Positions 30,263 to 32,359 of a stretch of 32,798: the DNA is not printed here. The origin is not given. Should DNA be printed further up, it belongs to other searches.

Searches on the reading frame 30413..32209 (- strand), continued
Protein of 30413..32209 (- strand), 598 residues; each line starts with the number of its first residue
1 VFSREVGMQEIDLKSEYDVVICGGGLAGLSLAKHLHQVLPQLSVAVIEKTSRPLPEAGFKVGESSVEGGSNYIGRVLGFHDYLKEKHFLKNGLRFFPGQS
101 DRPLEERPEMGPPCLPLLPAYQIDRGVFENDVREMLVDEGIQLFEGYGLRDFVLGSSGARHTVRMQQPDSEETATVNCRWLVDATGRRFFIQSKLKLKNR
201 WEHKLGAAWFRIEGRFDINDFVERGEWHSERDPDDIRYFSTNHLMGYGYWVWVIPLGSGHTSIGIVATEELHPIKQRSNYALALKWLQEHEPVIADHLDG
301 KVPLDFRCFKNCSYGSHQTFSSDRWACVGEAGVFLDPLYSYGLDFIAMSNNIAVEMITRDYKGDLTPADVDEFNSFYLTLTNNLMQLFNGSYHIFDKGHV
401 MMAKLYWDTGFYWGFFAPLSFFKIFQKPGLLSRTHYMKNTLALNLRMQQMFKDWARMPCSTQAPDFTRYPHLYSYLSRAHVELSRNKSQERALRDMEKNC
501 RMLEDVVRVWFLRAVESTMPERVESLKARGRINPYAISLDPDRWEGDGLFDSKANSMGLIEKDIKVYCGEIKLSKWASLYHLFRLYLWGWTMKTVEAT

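Call 57: search_protein_families(library=pfam, proteins=[L020:1314-5573:+, L020:7819-12603:+, L031:1360-2928:+, L031:3317-5917:+, L031:27-665:+, L040:7714-9321:+], max_evalue=1e-8)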
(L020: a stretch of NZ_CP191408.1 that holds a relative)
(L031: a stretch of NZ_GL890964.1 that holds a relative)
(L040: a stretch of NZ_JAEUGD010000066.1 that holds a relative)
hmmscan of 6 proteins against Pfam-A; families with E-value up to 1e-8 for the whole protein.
L020:1314-5573:+ (1419 aa): 6 families
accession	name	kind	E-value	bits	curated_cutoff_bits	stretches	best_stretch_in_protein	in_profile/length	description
PF00501.34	AMP-binding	-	2.4e-42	145.5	29.9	1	186-585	2-384/384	AMP-binding enzyme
PF08659.16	KR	-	2.2e-39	135.7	22.6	1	992-1186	1-180/180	KR domain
PF21394.3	Beta-ketacyl_N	-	1.7e-17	64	26.9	1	793-939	20-156/170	Beta-ketoacyl synthase-like, N-terminal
PF00550.31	PP-binding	-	5.2e-16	59.1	20.8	1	1325-1388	2-67/67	Phosphopantetheine attachment site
PF00106.31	adh_short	-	6.7e-14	52.3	26.6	1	994-1164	3-159/195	short chain dehydrogenase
PF13561.12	adh_short_C2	-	4.5e-09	36.7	27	0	1050-1165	36-154/236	Enoyl-(Acyl carrier protein) reductase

L020:7819-12603:+ (1594 aa): 5 families
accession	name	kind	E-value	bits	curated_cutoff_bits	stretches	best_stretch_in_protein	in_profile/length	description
PF00668.25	Condensation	-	5.4e-198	658.7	30.6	2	73-519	3-456/456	Condensation domain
PF00501.34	AMP-binding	-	1.1e-93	314.6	29.9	1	539-887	1-384/384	AMP-binding enzyme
PF18563.6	TubC_N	-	3.2e-21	75.6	26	1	3-53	1-51/52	TubC N-terminal docking domain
PF00550.31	PP-binding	-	5.6e-15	55.8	20.8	1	1050-1109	3-65/67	Phosphopantetheine attachment site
PF13193.12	AMP-binding_C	-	1e-11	46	24.5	1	946-1020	1-76/76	AMP-binding enzyme C-terminal domain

L031:1360-2928:+ (522 aa): 2 families
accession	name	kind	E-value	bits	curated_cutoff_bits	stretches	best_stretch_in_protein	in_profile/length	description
PF00501.34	AMP-binding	-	3.7e-80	270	29.9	1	17-389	2-383/384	AMP-binding enzyme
PF13193.12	AMP-binding_C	-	2.7e-15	57.5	24.5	1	440-515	1-76/76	AMP-binding enzyme C-terminal domain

L031:3317-5917:+ (866 aa): 3 families
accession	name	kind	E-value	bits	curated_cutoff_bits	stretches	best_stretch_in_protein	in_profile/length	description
PF00668.25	Condensation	-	1.1e-99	334.6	30.6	1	55-496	4-455/456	Condensation domain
PF00975.26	Thioesterase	-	8.9e-23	82.1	26.4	1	613-713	2-103/226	Thioesterase domain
PF00550.31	PP-binding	-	1.4e-16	61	20.8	1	527-589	2-66/67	Phosphopantetheine attachment site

L031:27-665:+ (212 aa): 1 family
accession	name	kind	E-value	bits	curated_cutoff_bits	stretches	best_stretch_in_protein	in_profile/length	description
PF00793.26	DAHP_synth_1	-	1e-61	208.6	25.5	1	2-183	77-266/270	DAHP synthetase I family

L040:7714-9321:+ (535 aa): 3 families
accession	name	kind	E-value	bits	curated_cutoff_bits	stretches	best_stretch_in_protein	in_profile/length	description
PF18456.6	CmlA_N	-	7.6e-84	281.1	25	1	5-236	1-232/232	Diiron non-heme beta-hydroxylase N-terminal domain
PF13483.12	Lactamase_B_3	-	5.1e-11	43.2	24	1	251-371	3-82/160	Beta-lactamase superfamily domain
PF12706.13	Lactamase_B_2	-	2.4e-10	40.8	27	1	267-421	3-161/200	Beta-lactamase superfamily domain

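Call 60: search_solved_structures(query=A2, max_evalue=1)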
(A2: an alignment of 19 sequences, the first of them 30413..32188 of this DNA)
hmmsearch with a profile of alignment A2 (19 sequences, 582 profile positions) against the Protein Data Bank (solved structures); distinct sequences matched with E-value up to 1: 95 (the best 60 are shown).
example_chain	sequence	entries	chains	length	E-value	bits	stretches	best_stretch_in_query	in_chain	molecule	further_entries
5dbj_E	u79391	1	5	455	1e-26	96.9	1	4-385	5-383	FADH2-dependent halogenase PltA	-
3e1t_A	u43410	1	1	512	2.2e-22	82.5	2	4-183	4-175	Halogenase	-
8zop_A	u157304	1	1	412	5.3e-22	81.3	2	1-206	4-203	Halogenase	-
5buk_A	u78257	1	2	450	2.1e-21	79.3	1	83-386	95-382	FADH2-dependent halogenase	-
7fco_A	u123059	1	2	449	5.7e-20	74.6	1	106-385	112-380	ChlB4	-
3i3l_A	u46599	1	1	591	2.7e-18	69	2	241-381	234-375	Alkylhalidase CmlS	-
5bva_A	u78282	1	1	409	1.6e-17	66.5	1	6-338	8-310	flavin-dependent halogenase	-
5wgv_A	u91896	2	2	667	4.1e-17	65.2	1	7-251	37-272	Flavin-dependent halogenase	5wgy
5wgt_A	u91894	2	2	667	4.4e-17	65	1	7-251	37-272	Flavin-dependent halogenase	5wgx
3nix_A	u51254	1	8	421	4.5e-17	65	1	4-337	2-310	Flavoprotein/dehydrogenase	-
5wgr_A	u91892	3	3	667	5.8e-17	64.7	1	7-251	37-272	Flavin-dependent halogenase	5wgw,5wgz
5wgu_A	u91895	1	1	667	5.8e-17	64.6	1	7-251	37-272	Flavin-dependent halogenase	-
5bul_A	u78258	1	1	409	6.3e-17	64.5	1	6-337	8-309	flavin-dependent halogenase triple mutant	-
5wgs_A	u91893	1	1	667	7e-17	64.4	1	7-250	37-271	Flavin-dependent halogenase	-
7xgb_A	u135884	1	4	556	1.1e-14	57.2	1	164-385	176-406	Tetracycline 7-halogenase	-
5uao_A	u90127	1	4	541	3e-05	26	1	10-127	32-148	Tryptophane-5-halogenase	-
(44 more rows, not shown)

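Call 73: search_protein_families(library=pfam, proteins=[L006:6842-7357:-, L006:7363-8184:-, L009:6832-7047:-, L012:9249-11933:+, L096:6668-7576:-], max_evalue=0.001)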
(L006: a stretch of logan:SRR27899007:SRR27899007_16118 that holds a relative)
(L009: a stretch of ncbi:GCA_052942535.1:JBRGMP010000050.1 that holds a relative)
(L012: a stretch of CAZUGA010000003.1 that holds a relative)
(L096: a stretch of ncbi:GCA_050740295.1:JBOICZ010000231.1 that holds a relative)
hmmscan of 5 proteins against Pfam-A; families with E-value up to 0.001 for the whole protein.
L006:6842-7357:- (171 aa): 0 families

L006:7363-8184:- (273 aa): 0 families

L009:6832-7047:- (71 aa): 1 family
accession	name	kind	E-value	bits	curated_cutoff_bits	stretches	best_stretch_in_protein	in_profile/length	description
PF05013.17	FGase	-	7.7e-13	49.5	28.9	1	1-39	181-219/219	N-formylglutamate amidohydrolase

L012:9249-11933:+ (894 aa): 4 families
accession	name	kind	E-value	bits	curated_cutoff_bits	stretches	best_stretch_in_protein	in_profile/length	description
PF07228.17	SpoIIE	-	1.8e-42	145.9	25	1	424-616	2-190/192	Stage II sporulation protein E (SpoIIE)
PF00989.32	PAS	-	3.4e-09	37.1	22.6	1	238-338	2-101/113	PAS fold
PF13426.13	PAS_9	-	7.7e-08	33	27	1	248-353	3-103/103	PAS domain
PF13581.12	HATPase_c_2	-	0.00024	21.6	27.4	1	732-866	11-126/127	Histidine kinase-like ATPase domain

L096:6668-7576:- (302 aa): 5 families
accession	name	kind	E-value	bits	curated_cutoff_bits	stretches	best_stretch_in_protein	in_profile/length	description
PF13847.12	Methyltransf_31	-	1.4e-11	44.7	27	1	36-164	3-110/145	Methyltransferase domain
PF13489.12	Methyltransf_23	-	3.1e-09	37.2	27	1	21-168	6-122/164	Methyltransferase domain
PF08242.18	Methyltransf_12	-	1e-08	36.2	30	1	41-161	1-98/98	Methyltransferase domain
PF13649.12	Methyltransf_25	-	1e-08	36.2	27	1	41-159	2-97/97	Methyltransferase domain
PF08241.18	Methyltransf_11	-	1.2e-07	32.7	21.2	1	41-162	1-94/95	Methyltransferase domain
